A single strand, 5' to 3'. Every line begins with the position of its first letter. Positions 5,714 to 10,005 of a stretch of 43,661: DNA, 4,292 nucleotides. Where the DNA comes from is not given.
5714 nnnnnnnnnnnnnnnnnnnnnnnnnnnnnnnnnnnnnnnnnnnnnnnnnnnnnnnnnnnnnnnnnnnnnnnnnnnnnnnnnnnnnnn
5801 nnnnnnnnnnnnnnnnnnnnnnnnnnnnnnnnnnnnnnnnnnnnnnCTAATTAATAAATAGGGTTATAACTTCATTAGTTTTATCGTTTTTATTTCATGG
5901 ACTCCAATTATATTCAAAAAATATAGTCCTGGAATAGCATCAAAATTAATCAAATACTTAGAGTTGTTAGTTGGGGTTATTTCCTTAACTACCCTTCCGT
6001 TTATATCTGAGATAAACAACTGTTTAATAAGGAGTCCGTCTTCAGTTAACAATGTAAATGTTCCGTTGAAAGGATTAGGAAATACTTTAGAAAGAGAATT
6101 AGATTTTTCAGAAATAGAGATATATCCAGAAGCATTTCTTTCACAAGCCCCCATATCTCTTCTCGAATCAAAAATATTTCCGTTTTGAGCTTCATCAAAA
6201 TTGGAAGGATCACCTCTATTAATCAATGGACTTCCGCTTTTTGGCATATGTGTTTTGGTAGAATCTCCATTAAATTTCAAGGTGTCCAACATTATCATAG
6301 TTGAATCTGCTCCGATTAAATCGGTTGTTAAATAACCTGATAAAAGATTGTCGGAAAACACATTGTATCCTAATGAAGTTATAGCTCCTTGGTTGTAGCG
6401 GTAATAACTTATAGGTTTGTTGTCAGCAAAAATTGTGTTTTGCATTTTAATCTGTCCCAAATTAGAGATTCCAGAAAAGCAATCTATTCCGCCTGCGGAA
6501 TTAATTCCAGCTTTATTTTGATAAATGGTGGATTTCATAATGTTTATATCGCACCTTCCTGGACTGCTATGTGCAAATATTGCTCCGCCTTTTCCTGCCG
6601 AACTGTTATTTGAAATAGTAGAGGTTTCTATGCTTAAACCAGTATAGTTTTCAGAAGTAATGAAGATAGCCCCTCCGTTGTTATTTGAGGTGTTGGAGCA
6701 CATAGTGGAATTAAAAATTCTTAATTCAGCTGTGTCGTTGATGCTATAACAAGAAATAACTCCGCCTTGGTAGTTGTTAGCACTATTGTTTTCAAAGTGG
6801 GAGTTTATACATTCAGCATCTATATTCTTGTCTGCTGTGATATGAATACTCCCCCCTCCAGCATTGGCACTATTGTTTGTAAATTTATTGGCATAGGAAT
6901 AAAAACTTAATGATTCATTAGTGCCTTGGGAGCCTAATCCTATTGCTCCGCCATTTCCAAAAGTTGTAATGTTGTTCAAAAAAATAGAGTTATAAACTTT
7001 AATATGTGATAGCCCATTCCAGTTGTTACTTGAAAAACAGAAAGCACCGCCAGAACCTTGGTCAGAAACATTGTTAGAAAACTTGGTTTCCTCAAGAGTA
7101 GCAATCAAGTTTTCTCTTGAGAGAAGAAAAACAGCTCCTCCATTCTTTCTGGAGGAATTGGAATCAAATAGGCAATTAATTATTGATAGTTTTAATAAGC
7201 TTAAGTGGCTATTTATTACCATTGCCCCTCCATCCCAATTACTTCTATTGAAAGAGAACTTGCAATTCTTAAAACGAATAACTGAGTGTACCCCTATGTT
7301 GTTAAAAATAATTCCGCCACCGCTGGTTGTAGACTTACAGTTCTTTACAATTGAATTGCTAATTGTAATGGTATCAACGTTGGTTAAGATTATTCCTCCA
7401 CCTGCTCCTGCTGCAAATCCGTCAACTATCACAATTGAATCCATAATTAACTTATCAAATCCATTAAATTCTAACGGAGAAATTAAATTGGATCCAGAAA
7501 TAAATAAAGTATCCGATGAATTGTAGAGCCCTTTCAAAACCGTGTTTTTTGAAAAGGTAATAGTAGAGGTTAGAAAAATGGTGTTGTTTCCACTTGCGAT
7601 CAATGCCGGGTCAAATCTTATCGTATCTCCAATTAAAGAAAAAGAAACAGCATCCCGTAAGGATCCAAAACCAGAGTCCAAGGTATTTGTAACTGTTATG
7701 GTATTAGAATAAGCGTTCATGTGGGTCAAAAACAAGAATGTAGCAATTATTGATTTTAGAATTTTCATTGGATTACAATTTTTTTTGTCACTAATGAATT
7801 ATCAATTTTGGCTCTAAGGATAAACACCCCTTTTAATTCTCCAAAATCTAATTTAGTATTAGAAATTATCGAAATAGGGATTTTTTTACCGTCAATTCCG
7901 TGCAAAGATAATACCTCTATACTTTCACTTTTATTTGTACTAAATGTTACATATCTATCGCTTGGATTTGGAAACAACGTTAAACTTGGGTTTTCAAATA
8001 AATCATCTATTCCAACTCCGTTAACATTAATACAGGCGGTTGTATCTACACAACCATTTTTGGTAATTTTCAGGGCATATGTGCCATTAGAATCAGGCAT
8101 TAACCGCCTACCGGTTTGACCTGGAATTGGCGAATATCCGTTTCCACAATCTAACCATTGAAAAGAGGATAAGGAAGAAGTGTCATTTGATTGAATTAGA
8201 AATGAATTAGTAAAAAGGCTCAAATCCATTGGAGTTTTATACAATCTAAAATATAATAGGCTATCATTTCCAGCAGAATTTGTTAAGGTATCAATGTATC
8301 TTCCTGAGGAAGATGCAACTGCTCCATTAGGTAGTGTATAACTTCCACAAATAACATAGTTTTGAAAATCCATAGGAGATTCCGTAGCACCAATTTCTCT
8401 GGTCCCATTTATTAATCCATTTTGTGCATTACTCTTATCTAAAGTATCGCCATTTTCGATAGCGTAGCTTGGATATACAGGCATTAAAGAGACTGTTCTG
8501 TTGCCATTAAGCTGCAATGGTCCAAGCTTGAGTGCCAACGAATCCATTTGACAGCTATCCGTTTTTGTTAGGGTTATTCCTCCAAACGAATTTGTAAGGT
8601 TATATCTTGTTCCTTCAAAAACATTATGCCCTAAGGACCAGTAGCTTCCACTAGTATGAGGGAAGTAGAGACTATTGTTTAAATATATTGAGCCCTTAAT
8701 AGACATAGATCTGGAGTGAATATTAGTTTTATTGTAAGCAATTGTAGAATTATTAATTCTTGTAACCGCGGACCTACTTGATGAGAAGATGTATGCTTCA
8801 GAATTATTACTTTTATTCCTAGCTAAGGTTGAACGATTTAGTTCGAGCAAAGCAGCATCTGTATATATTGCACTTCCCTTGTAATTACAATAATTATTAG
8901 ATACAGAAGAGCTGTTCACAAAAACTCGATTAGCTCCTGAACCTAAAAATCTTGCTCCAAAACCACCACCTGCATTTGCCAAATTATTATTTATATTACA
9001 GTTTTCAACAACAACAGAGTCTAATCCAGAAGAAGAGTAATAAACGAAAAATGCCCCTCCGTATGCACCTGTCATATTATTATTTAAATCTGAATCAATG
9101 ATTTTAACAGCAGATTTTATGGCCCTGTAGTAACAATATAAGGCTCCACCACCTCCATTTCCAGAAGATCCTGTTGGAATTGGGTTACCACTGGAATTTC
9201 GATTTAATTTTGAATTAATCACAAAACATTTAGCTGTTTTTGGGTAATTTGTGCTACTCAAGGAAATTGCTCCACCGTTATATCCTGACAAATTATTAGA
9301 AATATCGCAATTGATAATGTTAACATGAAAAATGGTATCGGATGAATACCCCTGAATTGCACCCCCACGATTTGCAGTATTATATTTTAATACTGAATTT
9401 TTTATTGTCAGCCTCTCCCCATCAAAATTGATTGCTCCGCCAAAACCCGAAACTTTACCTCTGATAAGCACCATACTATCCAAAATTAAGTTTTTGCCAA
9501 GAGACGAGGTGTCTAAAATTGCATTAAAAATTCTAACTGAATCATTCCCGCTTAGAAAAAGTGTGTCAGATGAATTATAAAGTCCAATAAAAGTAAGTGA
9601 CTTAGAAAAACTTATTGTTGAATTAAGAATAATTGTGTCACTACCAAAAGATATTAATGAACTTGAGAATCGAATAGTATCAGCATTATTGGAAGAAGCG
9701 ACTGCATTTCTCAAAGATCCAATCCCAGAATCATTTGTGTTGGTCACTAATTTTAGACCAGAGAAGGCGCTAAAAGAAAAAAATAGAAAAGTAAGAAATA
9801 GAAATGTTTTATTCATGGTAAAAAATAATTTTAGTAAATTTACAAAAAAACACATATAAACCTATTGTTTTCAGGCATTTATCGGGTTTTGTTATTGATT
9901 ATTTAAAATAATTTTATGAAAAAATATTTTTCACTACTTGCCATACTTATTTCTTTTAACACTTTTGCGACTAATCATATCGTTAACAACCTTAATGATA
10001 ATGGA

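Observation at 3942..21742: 17.8-kb array of seven Pmp-like beta-helix modules in six paralogous T9SS-cargo genes, function unknown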

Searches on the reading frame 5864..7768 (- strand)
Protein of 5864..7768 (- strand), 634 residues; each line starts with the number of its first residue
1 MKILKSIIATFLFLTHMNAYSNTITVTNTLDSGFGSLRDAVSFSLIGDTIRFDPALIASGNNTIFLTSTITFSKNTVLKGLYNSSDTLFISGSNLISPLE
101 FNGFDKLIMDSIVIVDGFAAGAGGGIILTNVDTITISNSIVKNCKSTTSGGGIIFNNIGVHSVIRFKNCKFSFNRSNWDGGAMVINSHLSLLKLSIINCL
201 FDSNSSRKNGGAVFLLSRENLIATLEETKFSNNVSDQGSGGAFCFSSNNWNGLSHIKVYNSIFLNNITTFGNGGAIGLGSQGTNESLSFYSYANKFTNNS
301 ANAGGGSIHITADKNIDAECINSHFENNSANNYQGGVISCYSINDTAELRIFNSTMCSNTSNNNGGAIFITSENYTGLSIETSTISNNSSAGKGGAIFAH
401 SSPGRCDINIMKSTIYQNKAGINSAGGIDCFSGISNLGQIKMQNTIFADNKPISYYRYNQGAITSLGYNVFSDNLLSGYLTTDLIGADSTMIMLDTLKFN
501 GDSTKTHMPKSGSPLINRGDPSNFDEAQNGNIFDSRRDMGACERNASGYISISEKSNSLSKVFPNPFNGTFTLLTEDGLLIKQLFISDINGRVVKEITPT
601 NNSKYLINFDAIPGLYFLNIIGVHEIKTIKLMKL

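Call 3: search_protein_families(library=pfam, proteins=[window:5864-7768:-], max_evalue=0.01)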
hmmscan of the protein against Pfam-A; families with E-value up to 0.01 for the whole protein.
window:5864-7768:- (634 aa): 2 families
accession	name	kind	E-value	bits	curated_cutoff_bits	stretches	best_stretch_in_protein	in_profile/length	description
PF02415.23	Chlam_PMP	-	5.9e-07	29.5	20.6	1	383-399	2-18/19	Chlamydia polymorphic membrane protein (Chlamydia_PMP) repeat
PF18962.6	Por_Secre_tail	-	1.2e-06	29.2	27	1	562-626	1-68/75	Secretion system C-terminal sorting domain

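Call 4: search_protein_families(library=ncbifam, proteins=[window:5864-7768:-], max_evalue=0.01)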
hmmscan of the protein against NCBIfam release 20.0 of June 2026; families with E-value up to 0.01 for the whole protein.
window:5864-7768:- (634 aa): 3 families
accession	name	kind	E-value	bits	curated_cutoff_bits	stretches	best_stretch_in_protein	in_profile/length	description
TIGR04183.1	Por_Secre_tail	domain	9e-10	38.4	23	1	562-633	1-71/72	T9SS type A sorting domain-containing protein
NF041518.1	choice_anch_Q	domain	1e-06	28.8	25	1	493-544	3-57/58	choice-of-anchor Q domain-containing protein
TIGR01376.1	POMP_repeat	repeat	0.00015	21.5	15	0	385-400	7-22/28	polymorphic outer membrane protein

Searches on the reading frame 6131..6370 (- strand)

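Call 49: search_protein_families(library=ncbifam, proteins=[window:6131-6370:-], max_evalue=1)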
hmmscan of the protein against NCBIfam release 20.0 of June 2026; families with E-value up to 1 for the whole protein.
seq(80 aa): 1 family
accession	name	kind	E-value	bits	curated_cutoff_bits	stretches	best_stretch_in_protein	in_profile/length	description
NF041518.1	choice_anch_Q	domain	3e-08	33.8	25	1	27-78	3-57/58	choice-of-anchor Q domain-containing protein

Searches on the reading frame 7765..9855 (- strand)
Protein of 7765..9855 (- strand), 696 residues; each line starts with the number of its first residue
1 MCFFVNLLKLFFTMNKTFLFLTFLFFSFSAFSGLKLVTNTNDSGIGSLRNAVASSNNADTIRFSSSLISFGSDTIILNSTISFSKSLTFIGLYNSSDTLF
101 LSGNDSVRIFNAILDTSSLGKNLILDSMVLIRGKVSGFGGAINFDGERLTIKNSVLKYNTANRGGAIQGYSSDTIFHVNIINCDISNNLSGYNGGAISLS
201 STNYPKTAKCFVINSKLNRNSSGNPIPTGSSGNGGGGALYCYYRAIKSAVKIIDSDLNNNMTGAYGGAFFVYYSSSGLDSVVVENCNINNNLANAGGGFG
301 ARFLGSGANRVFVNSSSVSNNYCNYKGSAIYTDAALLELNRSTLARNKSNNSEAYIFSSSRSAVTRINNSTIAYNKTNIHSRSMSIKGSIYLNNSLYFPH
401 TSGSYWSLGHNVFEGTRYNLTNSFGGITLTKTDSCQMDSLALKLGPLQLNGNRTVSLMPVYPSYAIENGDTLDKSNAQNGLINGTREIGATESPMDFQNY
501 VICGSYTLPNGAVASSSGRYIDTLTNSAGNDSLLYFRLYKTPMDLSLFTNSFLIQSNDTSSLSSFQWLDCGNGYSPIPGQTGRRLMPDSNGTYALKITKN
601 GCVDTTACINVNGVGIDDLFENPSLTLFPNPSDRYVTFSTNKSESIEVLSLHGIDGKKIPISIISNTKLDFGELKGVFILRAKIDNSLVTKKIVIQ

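Call 3: search_protein_families(library=pfam, proteins=[window:7765-9855:-], max_evalue=0.01)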
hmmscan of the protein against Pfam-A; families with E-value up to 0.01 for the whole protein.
window:7765-9855:- (696 aa): 1 family
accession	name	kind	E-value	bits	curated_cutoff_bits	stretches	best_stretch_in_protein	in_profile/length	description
PF18962.6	Por_Secre_tail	-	0.0001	23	27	1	627-695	1-75/75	Secretion system C-terminal sorting domain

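Call 4: search_protein_families(library=ncbifam, proteins=[window:7765-9855:-], max_evalue=0.01)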
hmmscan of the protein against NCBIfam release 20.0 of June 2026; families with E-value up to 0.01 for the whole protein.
window:7765-9855:- (696 aa): 1 family
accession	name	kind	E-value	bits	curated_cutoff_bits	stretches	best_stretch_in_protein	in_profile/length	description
TIGR04183.1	Por_Secre_tail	domain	7.7e-07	29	23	1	627-696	1-72/72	T9SS type A sorting domain-containing protein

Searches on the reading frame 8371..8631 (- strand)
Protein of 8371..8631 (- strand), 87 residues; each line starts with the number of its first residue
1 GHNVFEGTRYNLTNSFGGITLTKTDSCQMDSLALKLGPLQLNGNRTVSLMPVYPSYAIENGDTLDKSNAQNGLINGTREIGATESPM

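Call 49: search_protein_families(library=ncbifam, proteins=[window:8371-8631:-], max_evalue=1)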
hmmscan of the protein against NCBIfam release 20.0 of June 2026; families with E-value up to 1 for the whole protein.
seq(87 aa): 1 family
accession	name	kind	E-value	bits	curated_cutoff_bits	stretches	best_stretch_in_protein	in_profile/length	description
NF041518.1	choice_anch_Q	domain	0.075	13.3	25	1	35-73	3-42/58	choice-of-anchor Q domain-containing protein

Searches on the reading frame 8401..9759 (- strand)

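Call 83: search_protein_families(library=pfam, proteins=[window:8401-9759:-], max_evalue=10)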
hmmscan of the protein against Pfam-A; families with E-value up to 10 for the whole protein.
window:8401-9759:- (453 aa): 1 family
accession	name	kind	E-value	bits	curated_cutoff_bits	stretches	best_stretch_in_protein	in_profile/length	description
PF02415.23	Chlam_PMP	-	0.001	19.5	20.6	2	150-166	1-17/19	Chlamydia polymorphic membrane protein (Chlamydia_PMP) repeat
